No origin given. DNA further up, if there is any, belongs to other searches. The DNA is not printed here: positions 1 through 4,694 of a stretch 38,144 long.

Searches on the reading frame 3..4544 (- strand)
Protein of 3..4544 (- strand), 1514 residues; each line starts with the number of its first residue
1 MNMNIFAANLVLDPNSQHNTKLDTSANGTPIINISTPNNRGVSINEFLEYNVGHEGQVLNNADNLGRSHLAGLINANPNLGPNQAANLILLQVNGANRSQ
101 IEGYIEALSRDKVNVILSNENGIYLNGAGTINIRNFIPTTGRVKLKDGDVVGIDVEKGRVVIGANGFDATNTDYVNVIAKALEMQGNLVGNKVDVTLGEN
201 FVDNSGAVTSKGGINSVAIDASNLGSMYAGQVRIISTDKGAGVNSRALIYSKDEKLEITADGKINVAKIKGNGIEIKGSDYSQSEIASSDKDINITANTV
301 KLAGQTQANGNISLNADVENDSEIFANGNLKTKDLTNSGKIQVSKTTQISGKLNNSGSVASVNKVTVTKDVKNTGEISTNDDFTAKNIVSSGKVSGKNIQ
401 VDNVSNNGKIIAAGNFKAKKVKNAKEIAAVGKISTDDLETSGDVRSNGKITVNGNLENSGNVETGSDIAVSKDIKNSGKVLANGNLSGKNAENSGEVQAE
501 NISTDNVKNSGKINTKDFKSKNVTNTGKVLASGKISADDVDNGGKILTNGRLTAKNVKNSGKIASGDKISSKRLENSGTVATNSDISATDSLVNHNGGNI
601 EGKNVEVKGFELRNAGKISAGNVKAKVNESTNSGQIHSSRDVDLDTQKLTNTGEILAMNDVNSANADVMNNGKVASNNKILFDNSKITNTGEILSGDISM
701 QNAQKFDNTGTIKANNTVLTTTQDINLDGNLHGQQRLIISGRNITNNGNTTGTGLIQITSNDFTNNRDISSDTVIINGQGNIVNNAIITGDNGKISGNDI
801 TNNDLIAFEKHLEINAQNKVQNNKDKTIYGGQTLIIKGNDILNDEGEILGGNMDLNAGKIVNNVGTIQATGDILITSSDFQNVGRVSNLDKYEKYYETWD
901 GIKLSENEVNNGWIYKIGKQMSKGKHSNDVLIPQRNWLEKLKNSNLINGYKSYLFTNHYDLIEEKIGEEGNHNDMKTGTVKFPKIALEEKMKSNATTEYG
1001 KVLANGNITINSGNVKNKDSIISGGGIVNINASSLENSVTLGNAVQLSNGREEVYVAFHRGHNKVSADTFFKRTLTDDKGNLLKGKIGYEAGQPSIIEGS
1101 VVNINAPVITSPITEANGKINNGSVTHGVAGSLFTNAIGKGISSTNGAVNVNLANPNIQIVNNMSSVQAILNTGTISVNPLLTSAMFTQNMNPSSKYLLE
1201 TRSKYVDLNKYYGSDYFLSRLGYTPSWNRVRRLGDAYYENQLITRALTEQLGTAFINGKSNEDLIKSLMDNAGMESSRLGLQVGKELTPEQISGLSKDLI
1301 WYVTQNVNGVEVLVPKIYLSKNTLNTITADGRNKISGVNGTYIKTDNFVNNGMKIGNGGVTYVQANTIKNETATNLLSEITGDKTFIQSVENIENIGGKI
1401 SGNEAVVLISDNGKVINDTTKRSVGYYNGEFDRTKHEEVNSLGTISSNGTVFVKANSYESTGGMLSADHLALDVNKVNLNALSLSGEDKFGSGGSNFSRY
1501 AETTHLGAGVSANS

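Call 88: search_protein_families(library=pfam, proteins=[window:3-4544:-], max_evalue=1)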
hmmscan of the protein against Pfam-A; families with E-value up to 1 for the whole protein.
window:3-4544:- (1514 aa): 3 families
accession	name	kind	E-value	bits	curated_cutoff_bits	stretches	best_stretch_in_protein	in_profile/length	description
PF05860.19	TPS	-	3.2e-48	165.3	33.5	1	13-266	4-252/252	TPS secretion domain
PF17268.7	DUF5334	-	0.12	13.1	25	0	165-189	2-26/71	Family of unknown function (DUF5334)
PF04052.18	TolB_N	-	0.93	10.1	22.4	0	398-446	2-49/106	TolB amino-terminal domain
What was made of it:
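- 1..4544 (-): tpsA, N-terminal part: signal region, TPS secretion domain and repeat shaft. The true start may be a few codons upstream of the ATG at 4544. Pfam TPS domain 3e-48 (call 88).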
